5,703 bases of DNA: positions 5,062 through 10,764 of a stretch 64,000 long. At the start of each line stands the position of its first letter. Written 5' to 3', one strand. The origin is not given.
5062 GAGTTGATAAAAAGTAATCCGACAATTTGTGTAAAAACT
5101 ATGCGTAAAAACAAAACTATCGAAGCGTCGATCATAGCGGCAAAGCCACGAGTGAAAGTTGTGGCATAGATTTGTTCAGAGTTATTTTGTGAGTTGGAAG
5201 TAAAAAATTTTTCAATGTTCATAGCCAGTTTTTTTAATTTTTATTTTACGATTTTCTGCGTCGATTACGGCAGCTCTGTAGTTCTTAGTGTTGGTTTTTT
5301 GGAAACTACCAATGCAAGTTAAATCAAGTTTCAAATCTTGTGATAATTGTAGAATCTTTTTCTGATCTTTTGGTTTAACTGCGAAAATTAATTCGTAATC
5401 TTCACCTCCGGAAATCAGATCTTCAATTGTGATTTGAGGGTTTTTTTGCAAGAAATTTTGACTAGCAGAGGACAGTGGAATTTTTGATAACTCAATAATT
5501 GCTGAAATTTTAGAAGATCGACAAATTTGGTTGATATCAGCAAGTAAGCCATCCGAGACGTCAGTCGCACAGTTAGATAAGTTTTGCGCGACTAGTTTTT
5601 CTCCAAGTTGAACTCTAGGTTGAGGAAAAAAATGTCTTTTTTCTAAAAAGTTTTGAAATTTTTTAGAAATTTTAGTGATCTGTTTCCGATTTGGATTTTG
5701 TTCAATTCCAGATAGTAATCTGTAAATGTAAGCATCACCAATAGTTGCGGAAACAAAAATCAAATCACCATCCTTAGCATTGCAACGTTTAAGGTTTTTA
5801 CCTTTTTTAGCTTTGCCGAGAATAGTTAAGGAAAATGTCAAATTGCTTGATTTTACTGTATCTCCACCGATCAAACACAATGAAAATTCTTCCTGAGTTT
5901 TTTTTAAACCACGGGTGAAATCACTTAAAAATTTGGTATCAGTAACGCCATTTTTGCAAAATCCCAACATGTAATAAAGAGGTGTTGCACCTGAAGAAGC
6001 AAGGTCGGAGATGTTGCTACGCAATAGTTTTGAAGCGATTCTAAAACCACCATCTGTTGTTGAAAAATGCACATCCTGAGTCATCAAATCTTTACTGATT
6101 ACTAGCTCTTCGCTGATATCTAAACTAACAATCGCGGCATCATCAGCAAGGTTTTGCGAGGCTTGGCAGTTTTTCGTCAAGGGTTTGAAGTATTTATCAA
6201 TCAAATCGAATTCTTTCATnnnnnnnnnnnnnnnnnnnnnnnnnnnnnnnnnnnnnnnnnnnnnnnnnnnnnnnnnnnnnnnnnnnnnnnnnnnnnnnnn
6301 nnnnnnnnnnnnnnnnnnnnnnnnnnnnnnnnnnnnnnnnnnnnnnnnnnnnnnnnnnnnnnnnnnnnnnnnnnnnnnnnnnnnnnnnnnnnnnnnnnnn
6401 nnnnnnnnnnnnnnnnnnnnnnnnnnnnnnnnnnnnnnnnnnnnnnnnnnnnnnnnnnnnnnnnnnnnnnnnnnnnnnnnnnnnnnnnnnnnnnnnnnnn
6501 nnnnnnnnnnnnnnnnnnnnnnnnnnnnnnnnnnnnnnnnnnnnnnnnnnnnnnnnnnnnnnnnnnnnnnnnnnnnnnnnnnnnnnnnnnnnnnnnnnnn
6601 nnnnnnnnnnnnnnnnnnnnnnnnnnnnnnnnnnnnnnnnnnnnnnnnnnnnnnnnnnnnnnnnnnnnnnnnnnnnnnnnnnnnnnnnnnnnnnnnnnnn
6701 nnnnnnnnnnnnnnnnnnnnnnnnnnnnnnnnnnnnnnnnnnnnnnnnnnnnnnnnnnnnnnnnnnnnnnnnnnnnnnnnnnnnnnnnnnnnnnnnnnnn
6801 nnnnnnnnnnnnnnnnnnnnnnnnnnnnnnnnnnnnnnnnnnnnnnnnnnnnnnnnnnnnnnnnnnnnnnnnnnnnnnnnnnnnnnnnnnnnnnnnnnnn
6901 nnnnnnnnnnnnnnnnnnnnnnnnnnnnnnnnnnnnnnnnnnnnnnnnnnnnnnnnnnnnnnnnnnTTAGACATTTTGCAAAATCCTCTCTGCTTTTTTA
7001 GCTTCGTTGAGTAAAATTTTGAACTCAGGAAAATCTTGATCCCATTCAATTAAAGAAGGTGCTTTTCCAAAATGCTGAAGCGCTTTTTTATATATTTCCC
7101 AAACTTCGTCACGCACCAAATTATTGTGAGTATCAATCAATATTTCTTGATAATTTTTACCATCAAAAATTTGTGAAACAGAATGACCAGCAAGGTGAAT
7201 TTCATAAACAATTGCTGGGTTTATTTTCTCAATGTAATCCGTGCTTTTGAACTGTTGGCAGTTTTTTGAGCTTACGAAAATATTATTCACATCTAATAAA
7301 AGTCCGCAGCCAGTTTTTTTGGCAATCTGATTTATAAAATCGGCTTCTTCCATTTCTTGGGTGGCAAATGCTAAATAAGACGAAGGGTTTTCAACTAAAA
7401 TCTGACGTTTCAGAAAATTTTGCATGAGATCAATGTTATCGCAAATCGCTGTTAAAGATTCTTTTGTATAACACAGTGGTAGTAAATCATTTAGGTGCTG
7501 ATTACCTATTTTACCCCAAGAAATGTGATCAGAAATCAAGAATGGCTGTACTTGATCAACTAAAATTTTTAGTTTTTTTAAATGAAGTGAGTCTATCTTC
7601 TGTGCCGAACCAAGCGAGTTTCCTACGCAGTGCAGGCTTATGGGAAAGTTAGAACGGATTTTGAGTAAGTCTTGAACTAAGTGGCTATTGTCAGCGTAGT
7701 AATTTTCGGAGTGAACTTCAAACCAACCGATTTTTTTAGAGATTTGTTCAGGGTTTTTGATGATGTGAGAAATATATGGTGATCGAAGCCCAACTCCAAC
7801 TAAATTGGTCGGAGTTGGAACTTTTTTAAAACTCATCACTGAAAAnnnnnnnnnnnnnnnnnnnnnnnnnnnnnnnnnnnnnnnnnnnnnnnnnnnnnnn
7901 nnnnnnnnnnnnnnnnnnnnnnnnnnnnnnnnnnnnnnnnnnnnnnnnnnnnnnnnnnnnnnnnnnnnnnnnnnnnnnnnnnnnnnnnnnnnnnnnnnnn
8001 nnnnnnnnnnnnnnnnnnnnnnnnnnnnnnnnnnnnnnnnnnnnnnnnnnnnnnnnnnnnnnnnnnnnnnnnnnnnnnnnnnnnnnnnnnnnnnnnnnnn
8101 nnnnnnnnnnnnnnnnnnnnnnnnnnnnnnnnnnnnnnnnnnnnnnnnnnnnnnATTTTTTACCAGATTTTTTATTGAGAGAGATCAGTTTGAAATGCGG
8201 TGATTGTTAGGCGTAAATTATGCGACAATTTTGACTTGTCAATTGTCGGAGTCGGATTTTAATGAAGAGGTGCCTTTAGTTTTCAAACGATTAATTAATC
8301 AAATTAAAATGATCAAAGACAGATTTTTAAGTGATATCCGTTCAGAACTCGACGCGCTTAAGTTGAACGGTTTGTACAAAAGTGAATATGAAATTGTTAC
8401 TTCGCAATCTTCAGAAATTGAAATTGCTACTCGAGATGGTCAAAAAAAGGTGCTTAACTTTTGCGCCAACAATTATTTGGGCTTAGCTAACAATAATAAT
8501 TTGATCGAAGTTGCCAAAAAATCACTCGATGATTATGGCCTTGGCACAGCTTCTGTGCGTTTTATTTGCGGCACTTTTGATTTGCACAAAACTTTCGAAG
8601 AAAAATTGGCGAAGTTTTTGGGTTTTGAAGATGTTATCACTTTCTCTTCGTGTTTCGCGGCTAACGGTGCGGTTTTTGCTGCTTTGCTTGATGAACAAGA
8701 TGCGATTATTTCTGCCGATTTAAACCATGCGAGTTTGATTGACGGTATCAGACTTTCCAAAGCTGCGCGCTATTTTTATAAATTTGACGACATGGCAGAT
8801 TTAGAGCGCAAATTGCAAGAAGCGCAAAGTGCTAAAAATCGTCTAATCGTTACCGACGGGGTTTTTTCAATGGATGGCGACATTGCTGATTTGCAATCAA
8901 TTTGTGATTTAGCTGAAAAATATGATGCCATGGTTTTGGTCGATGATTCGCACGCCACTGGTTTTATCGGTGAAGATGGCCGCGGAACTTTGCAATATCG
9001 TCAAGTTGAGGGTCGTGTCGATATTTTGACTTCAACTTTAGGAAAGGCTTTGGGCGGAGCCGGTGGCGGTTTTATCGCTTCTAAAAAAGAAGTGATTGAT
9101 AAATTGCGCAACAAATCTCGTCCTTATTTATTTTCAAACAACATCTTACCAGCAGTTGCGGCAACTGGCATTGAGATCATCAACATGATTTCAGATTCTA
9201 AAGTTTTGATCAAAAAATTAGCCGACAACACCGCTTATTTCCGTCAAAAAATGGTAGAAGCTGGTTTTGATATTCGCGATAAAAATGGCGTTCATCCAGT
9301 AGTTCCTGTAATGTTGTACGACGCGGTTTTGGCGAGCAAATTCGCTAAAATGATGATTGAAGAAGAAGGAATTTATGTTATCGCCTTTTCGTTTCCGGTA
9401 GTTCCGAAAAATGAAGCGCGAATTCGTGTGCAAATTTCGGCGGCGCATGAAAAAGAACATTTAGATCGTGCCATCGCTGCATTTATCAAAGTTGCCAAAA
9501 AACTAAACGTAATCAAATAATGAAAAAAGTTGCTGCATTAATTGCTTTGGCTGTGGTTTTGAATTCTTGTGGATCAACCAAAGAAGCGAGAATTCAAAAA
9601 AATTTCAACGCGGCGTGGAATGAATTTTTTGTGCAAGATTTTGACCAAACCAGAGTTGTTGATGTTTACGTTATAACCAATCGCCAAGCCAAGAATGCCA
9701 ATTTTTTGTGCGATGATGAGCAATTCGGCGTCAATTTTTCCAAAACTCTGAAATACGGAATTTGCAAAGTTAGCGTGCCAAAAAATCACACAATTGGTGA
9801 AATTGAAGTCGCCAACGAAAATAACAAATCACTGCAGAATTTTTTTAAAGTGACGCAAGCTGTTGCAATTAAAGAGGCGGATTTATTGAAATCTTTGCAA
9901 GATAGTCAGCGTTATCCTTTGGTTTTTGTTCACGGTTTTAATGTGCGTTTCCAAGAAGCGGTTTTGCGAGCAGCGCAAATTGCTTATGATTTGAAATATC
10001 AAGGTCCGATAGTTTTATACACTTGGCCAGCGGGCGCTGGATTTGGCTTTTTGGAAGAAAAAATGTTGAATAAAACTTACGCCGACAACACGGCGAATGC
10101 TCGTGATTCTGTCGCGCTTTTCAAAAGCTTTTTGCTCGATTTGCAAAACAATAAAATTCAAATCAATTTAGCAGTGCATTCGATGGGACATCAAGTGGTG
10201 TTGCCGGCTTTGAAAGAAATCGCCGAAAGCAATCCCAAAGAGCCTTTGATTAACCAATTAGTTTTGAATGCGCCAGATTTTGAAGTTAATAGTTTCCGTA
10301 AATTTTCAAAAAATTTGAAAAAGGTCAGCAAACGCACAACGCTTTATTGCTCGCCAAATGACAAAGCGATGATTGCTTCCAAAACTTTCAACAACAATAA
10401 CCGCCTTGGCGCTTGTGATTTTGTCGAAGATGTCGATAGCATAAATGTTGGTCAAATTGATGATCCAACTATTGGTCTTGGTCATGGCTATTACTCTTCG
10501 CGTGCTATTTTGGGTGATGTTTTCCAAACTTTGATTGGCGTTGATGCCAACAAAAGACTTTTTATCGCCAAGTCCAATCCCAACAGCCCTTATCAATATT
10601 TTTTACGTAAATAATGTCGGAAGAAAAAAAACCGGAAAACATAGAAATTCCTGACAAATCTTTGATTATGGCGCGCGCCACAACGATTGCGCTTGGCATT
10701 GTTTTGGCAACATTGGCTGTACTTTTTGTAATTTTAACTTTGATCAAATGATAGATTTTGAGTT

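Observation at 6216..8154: Compact MNIO(DUF692)/DUF2063 RiPP operon with an atypical lipobox-bearing, Lys/Glu-tailed Cys precursor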

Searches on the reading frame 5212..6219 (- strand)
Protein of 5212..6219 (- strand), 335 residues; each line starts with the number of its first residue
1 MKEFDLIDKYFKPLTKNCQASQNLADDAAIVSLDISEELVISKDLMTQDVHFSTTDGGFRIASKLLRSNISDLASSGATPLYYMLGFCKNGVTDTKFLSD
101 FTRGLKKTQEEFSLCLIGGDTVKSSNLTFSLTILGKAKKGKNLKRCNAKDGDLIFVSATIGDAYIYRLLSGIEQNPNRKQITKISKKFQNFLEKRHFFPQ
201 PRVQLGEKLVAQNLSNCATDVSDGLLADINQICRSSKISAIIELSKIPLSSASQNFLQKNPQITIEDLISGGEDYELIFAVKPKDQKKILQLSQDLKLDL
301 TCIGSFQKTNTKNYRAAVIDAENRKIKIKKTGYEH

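Call 3: search_protein_families(library=pfam, proteins=[window:5212-6219:-], max_evalue=0.1)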
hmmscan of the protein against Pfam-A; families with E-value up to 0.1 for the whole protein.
window:5212-6219:- (335 aa): 2 families
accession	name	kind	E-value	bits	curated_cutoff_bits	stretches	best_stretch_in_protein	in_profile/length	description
PF00586.29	AIRS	-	1.1e-20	74.6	24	1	26-136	2-111/112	AIR synthase related protein, N-terminal domain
PF02769.27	AIRS_C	-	4.1e-09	37.2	23.1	1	151-309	3-148/156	AIR synthase related protein, C-terminal domain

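Call 4: search_protein_families(library=ncbifam, proteins=[window:5212-6219:-], max_evalue=0.1)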
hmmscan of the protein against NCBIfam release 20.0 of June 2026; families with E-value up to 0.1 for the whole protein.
window:5212-6219:- (335 aa): 15 families
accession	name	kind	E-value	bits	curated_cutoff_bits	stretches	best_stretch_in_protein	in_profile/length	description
TIGR01379.1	thiL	equivalog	1e-78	264.5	184.15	1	2-335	1-319/320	thiamine-phosphate kinase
NF004350.0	PRK05731.1-1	equivalog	2.8e-57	194.1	441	1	2-335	4-321/325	thiamine-phosphate kinase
NF004353.0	PRK05731.2-2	equivalog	7.7e-43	146.7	301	1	17-335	11-301/311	thiamine-phosphate kinase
NF004354.0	PRK05731.2-3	equivalog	1.5e-38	132.7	204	1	21-313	13-266/273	thiamine-phosphate kinase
NF004351.0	PRK05731.1-4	equivalog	3.6e-36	124.9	324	1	3-284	16-284/321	thiamine-phosphate kinase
TIGR00476.1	selD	equivalog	1e-15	57.8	125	1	16-259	36-263/311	selenide, water dikinase SelD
NF002098.0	PRK00943.1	equivalog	2.4e-10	39.9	299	1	20-259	44-267/347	selenide, water dikinase SelD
TIGR02124.1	hypE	equivalog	1e-09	37.8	251.6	1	5-192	15-200/332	hydrogenase expression/formation protein HypE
TIGR04049.1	AIR_rel_sll0787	hypoth_equivalog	7.4e-09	35.1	321.3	1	17-311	35-295/318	sll0787 family AIR synthase-like protein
TIGR03267.1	methan_mark_2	hypoth_equivalog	1.7e-08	33.9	365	1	20-308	39-297/323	methanogenesis marker 2 protein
TIGR00878.1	purM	equivalog_domain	0.00055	19.2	236.35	1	65-156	81-177/332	phosphoribosylformylglycinamidine cyclo-ligase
TIGR04050.1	MSMEG_0567_Cter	hypoth_equivalog_domain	0.00098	18.6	312.2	1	69-139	71-138/296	MSMEG_0567/sll0787 family protein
NF002290.1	PRK01213.1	equivalog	0.0048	15.1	648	1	22-315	422-698/723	phosphoribosylformylglycinamidine synthase subunit PurL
TIGR01736.1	FGAM_synth_II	equivalog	0.0052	15.1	525.75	0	202-311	222-335/718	phosphoribosylformylglycinamidine synthase subunit PurL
NF010705.0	PRK14105.1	equivalog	0.053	12.4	291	1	23-168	45-185/345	selenide, water dikinase SelD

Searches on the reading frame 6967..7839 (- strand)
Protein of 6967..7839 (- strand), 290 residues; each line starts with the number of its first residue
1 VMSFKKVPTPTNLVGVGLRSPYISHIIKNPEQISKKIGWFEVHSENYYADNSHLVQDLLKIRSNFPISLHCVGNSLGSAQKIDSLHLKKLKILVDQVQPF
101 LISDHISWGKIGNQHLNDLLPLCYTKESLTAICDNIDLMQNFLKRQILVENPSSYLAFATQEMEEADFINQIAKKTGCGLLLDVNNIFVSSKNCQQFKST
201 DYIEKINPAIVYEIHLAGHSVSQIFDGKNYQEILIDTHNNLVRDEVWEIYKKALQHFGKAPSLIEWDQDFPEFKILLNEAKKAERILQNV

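Call 3: search_protein_families(library=pfam, proteins=[window:6967-7839:-], max_evalue=0.1)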
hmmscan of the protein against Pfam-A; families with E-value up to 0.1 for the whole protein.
window:6967-7839:- (290 aa): 1 family
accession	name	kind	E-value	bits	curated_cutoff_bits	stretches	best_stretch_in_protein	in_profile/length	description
PF05114.20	MbnB_TglH_ChrH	-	2.1e-92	309.5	25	1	14-287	2-262/263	RiPP precursor modification enzyme MbnB/TglH/ChrH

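Call 4: search_protein_families(library=ncbifam, proteins=[window:6967-7839:-], max_evalue=0.1)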
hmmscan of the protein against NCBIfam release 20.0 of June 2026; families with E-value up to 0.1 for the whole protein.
window:6967-7839:- (290 aa): 5 families
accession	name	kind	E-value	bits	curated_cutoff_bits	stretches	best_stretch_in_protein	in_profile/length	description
NF050167.1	MNIO_BufB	equivalog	8.3e-100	333.4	310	1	14-284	1-262/262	MNIO family bufferin maturase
NF003818.2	PRK05409.1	equivalog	2.1e-60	204.6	360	1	14-284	2-261/264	HvfB family MNIO-type RiPP peptide maturase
TIGR04159.2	methbact_MbnB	equivalog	2.9e-17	63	325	1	62-269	44-240/261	methanobactin biosynthesis protein MbnB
NF050151.1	RiPP_MNIO_ApyH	equivalog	5.3e-17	61.9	400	1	57-287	47-280/283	multinuclear non-heme iron-dependent oxidative enzyme ApyH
NF050165.1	MNIO_ChrH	equivalog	5.3e-13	48.8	600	1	47-256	38-246/363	MNIO family chryseobactin maturase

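Call 25: search_solved_structures(query=window:6967-7839:-, max_evalue=0.001, show_alignments=3)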
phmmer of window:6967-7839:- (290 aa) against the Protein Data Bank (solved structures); distinct sequences matched with E-value up to 0.001: 6.
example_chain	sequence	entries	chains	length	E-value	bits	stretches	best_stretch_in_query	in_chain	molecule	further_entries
3bww_A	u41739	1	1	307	2.8e-31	112.4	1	35-281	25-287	Protein of unknown function DUF692/COG3220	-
7dz9_A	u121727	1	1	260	8.2e-13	51.9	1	62-270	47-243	MbnB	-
7dz9_B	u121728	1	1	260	8.2e-13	51.9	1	62-270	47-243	cpMbnB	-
8hci_D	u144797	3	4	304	4.7e-10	42.8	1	121-267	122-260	DUF692 family protein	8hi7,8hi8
7tcr_A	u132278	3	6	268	3.1e-06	30.3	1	53-271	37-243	Methanobactin biosynthesis cassette protein MbnB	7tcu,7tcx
7tcw_A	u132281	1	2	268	4.9e-05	26.4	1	53-271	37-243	Methanobactin biosynthesis cassette protein MbnB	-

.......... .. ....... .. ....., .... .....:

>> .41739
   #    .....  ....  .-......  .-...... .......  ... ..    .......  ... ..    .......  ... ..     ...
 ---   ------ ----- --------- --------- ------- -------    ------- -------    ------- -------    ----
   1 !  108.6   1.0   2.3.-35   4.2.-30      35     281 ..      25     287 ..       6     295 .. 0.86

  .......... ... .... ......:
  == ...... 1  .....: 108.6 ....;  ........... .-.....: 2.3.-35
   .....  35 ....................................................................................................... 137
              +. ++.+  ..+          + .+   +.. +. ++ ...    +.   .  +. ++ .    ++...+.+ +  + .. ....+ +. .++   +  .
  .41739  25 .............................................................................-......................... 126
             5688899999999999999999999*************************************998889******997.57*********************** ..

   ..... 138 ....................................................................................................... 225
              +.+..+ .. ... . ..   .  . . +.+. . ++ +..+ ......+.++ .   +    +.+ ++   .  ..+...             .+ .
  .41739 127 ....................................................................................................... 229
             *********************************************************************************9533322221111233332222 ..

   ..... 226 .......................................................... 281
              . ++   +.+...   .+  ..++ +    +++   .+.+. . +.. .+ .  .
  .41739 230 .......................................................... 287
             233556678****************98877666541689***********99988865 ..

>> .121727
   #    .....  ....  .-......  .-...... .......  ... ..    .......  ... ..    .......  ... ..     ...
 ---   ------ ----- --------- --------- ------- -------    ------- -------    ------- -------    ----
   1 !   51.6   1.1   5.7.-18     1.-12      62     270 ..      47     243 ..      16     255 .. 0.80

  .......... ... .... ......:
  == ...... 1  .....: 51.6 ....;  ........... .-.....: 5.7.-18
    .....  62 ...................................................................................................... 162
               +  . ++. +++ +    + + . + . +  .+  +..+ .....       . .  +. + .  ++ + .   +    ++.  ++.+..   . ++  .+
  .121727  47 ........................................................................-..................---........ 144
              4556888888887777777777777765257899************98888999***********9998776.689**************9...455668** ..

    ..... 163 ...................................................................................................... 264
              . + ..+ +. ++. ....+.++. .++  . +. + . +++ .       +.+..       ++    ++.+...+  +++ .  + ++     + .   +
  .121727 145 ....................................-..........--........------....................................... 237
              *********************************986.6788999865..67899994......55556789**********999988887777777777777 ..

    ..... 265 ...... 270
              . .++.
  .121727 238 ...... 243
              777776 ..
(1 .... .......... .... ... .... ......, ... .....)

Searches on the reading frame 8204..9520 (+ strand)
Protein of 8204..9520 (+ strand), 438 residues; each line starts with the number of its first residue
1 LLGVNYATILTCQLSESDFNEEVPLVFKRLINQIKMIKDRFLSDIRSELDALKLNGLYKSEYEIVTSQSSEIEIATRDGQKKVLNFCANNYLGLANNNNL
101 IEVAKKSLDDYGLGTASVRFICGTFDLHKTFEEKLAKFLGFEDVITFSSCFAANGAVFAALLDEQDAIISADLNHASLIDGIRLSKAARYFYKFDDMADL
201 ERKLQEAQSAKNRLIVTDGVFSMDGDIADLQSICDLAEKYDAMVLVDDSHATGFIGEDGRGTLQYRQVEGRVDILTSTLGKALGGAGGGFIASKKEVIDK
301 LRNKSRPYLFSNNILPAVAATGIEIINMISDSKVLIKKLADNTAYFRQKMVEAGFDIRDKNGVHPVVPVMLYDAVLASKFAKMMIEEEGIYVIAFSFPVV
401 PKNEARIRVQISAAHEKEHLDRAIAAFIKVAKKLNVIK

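Call 3: search_protein_families(library=pfam, proteins=[window:8204-9520:+], max_evalue=0.1)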
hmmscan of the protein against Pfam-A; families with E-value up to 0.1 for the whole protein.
window:8204-9520:+ (438 aa): 8 families
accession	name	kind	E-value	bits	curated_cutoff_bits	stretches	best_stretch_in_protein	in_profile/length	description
PF00155.27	Aminotran_1_2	-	1.8e-64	218.7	19.7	1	81-426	1-360/361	Aminotransferase class I and II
PF00464.25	SHMT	-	2.4e-09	36.8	27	1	149-388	94-354/399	Serine hydroxymethyltransferase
PF01041.23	DegT_DnrJ_EryC1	-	1.4e-07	31.6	19.8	1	128-254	26-152/360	DegT/DnrJ/EryC1/StrS aminotransferase family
PF01053.26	Cys_Met_Meta_PP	-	1.8e-06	27.2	27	1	128-255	54-181/381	Cys/Met metabolism PLP-dependent enzyme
PF00266.25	Aminotran_5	-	5.9e-06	25.9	21.5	1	127-302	44-222/371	Aminotransferase class-V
PF01276.26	OKR_DC_1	-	0.0048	16.1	27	1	198-251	154-207/417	Orn/Lys/Arg decarboxylase, major domain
PF01212.27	Beta_elim_lyase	-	0.021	14.6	27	1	130-303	36-221/288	Beta-eliminating lyase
PF03841.19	SelA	-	0.049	13.1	22.8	0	268-304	200-236/367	L-seryl-tRNA selenium transferase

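Call 66: search_protein_families(library=ncbifam, proteins=[window:8309-9520:+], max_evalue=0.00001)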
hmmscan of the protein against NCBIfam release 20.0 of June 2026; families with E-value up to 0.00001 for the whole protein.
window:8309-9520:+ (403 aa): 18 families
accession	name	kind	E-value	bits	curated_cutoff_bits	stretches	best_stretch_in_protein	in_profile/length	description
NF005394.0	PRK06939.1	equivalog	3.1e-175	582.6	460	1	4-402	3-397/397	glycine C-acetyltransferase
TIGR01822.1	2am3keto_CoA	equivalog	5.4e-165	549.1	493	1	9-402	4-393/393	glycine C-acetyltransferase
TIGR01825.1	gly_Cac_T_rel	subfamily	7e-130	433.1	535.4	1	10-402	1-385/385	BioF/Kbl family PLP-dependent acyltransferase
TIGR00858.1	bioF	equivalog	1.2e-107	359.9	426.45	1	39-391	15-363/365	8-amino-7-oxononanoate synthase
NF047600.1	SerpalmtaseCFB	equivalog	1.1e-97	327.2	640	1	15-401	16-394/395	serine palmitoyltransferase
TIGR01821.1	5aminolev_synth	equivalog_domain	4.6e-85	285.9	338.55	1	9-400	6-398/402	5-aminolevulinate synthase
NF047599.1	SerpalmtaseBetaP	equivalog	5.1e-84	282.2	500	1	39-399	37-393/394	serine palmitoyltransferase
NF047603.1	SerpalmtaseAlphaP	equivalog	2.8e-65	220.6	670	1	24-401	24-398/399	serine palmitoyltransferase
NF005526.0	PRK07179.1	equivalog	5.5e-52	176.7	428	1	39-399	47-399/407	alpha-hydroxyketone-type quorum-sensing autoinducer synthase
NF005697.0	PRK07505.1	subfamily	1.6e-43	148.8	342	1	29-396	31-399/405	hypothetical protein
NF004608.1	PRK05937.1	equivalog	2.9e-30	105.3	399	1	47-396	3-346/366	8-amino-7-oxononanoate synthase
NF000586.1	PRK00011.1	subfamily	3.3e-19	68.9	335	1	114-366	86-341/404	serine hydroxymethyltransferase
TIGR03588.1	PseC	equivalog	4e-07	29.3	423.5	1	94-222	33-165/380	UDP-4-amino-4,6-dideoxy-N-acetyl-beta-L-altrosamine transaminase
NF004627.0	PRK05968.1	subfamily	2.9e-06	26.4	508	1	94-274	66-239/389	hypothetical protein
NF006347.0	PRK08574.1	equivalog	3.5e-06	26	477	1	94-220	56-181/385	cystathionine gamma-synthase family protein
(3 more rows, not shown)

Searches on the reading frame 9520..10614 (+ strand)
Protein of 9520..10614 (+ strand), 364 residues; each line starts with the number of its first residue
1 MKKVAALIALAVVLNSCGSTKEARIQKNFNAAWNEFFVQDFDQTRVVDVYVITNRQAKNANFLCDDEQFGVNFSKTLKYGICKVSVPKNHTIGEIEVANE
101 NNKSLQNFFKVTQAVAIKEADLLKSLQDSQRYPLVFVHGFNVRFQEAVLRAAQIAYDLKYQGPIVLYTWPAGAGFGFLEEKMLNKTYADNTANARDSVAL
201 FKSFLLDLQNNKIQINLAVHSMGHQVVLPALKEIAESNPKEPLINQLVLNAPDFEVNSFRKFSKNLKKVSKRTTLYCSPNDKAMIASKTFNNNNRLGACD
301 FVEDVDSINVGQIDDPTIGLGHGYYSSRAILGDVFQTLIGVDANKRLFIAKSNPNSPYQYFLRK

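Call 3: search_protein_families(library=pfam, proteins=[window:9520-10614:+], max_evalue=0.1)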
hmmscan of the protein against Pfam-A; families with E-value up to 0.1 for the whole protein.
window:9520-10614:+ (364 aa): 2 families
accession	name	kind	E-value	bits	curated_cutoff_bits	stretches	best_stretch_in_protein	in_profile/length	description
PF05990.18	DUF900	-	2e-45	155.5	20.5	1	119-339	6-229/232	Alpha/beta hydrolase of unknown function (DUF900)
PF25649.1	Rotavirus_VP2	-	0.0018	16.6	27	1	188-272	283-368/984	Rotavirus inner capsid protein VP2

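Call 66: search_protein_families(library=ncbifam, proteins=[window:9520-10614:+], max_evalue=0.00001)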
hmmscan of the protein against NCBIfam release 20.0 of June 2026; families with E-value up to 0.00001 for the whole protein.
window:9520-10614:+ (364 aa): 0 families
